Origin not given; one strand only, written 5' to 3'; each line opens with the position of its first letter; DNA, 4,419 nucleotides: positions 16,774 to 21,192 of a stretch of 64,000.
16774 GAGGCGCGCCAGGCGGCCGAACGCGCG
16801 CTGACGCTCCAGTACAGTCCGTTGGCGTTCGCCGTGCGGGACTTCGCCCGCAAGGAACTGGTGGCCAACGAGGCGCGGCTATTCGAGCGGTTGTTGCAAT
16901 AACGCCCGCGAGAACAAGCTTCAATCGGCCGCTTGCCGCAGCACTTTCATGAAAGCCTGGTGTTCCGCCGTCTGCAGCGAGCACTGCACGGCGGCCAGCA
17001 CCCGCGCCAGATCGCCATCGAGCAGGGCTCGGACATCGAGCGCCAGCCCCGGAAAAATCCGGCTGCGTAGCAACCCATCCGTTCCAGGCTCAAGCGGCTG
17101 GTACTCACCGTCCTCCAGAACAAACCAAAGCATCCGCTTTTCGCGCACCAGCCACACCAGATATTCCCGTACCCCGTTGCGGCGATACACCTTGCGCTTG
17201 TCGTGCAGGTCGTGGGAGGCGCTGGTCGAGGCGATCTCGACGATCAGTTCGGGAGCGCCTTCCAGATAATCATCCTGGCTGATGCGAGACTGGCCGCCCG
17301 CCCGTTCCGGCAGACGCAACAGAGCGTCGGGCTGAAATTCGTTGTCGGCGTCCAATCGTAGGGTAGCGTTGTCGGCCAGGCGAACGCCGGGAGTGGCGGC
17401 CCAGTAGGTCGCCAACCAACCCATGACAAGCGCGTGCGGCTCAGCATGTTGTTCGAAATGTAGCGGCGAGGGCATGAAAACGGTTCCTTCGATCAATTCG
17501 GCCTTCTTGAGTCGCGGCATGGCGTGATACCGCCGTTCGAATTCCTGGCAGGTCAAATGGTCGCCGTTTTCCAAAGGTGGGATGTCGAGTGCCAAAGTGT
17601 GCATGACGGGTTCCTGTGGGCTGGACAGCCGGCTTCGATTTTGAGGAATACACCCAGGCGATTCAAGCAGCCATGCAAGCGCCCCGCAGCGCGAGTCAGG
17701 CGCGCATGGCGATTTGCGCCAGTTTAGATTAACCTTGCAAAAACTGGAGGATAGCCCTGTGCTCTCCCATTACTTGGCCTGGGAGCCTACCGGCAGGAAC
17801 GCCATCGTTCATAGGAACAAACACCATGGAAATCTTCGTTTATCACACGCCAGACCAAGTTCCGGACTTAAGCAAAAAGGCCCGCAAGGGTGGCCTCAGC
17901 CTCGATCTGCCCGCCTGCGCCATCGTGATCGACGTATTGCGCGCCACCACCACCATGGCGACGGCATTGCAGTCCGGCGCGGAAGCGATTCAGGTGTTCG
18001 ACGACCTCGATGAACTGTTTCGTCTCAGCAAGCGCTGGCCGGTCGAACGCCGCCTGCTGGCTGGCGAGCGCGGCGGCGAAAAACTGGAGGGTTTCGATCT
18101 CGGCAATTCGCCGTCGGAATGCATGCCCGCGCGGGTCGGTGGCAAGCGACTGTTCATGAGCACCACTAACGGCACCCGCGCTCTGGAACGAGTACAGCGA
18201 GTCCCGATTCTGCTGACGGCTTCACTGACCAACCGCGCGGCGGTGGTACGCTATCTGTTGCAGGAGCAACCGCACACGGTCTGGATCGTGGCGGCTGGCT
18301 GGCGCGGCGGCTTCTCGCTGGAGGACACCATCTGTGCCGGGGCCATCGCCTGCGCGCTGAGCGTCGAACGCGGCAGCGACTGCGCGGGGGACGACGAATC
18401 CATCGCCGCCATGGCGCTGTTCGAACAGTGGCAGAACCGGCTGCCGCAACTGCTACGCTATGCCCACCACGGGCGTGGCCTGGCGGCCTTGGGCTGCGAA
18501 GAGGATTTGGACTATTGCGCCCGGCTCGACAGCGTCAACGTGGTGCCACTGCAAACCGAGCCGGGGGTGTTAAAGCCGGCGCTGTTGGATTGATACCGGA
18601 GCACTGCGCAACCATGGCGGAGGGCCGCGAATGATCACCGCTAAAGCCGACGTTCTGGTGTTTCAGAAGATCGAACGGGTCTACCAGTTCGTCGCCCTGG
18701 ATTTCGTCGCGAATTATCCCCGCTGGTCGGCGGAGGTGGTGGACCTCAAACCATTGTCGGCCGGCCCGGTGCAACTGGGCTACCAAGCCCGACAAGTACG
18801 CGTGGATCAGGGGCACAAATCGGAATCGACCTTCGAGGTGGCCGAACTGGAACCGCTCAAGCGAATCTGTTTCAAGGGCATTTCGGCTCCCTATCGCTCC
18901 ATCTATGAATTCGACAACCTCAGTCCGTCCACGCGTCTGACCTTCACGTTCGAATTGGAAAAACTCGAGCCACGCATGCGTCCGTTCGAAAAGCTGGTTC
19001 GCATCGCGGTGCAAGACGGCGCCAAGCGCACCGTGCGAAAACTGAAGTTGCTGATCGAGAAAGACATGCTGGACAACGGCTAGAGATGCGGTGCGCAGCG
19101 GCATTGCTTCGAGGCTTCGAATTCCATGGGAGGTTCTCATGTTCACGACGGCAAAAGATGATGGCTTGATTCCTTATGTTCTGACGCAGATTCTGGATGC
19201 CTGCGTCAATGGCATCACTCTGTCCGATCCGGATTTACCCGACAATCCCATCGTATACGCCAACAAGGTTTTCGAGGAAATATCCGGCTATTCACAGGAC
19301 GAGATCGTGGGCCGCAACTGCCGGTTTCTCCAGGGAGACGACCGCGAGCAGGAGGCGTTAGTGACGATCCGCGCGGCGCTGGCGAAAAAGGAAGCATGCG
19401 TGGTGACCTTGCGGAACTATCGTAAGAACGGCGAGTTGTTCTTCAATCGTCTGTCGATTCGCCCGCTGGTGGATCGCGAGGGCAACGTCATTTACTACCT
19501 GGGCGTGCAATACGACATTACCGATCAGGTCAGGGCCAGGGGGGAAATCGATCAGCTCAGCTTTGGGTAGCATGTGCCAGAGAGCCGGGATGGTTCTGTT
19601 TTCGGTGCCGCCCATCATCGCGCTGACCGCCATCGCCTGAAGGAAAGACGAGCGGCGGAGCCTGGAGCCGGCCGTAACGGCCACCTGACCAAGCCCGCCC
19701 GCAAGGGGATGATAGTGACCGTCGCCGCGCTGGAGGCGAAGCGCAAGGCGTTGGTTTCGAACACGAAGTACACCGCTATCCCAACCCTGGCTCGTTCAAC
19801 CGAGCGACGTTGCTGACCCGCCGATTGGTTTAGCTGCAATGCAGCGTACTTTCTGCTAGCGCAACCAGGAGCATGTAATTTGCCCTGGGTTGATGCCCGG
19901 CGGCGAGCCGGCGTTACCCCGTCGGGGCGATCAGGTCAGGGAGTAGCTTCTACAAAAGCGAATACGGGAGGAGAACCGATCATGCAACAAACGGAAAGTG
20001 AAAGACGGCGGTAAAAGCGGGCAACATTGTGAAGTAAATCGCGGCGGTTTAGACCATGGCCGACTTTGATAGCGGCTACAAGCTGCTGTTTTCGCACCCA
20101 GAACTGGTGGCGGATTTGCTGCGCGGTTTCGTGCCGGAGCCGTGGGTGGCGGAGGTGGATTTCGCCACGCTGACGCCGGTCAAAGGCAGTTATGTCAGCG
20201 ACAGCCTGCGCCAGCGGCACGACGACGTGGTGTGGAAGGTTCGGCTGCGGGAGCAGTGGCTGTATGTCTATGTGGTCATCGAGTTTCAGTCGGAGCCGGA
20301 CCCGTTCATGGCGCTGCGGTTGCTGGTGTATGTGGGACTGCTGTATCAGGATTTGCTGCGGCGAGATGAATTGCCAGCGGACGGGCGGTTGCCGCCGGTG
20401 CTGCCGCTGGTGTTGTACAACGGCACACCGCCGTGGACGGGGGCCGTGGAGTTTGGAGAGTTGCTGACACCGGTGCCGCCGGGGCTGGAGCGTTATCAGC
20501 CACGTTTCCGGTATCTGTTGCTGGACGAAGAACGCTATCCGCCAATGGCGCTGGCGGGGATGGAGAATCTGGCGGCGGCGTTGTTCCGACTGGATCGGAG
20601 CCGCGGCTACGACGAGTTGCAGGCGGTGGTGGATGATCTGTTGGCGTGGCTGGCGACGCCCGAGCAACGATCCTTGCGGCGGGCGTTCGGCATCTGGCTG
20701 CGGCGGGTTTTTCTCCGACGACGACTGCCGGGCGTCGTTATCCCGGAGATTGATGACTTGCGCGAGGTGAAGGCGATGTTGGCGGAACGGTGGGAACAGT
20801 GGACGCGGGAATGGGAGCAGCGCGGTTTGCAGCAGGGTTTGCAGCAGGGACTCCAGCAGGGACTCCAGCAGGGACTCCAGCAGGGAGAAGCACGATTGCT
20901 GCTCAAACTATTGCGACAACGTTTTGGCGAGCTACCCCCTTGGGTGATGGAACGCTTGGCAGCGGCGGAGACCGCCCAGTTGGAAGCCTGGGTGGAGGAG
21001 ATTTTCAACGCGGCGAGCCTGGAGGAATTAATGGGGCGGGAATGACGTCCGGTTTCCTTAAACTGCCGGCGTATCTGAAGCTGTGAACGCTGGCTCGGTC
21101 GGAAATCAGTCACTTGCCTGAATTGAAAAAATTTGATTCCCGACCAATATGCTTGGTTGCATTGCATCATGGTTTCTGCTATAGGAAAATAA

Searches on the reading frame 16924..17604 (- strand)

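Call 33: search_protein_families(library=pfam, proteins=[window:16924-17604:-], max_evalue=0.00001)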
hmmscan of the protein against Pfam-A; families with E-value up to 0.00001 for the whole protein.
window:16924-17604:- (227 aa): 1 family
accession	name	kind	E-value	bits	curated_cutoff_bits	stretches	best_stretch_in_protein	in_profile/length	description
PF05685.18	Uma2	-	2.7e-32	112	27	1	21-191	3-171/172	Putative restriction endonuclease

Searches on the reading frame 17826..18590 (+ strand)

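Call 50: search_protein_families(library=pfam, proteins=[window:17826-18590:+], max_evalue=0.00001)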
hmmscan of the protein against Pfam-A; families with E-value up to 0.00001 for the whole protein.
window:17826-18590:+ (255 aa): 1 family
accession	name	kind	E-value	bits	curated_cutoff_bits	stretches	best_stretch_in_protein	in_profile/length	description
PF04029.19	2-ph_phosp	-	2.5e-82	275.8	26.4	1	27-245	11-225/226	2-phosphosulpholactate phosphatase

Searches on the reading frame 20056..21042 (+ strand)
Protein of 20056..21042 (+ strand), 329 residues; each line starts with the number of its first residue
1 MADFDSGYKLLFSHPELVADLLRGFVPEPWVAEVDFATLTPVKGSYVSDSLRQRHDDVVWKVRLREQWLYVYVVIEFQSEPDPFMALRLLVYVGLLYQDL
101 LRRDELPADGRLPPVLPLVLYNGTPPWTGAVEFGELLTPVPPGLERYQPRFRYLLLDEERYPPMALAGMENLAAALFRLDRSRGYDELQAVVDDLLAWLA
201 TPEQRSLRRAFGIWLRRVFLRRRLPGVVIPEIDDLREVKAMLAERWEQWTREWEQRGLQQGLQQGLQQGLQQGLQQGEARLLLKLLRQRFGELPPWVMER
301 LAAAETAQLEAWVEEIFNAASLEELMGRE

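Call 50: search_protein_families(library=pfam, proteins=[window:20056-21042:+], max_evalue=0.00001)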
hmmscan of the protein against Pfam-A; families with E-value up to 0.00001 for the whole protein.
window:20056-21042:+ (329 aa): 2 families
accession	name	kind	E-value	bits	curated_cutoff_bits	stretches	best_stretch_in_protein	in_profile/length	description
PF04754.18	Transposase_31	-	1.2e-30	107.1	21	1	5-200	4-193/203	Putative transposase, YhgA-like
PF14261.11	DUF4351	-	2.6e-10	40.7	25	1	271-325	1-55/59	Domain of unknown function (DUF4351)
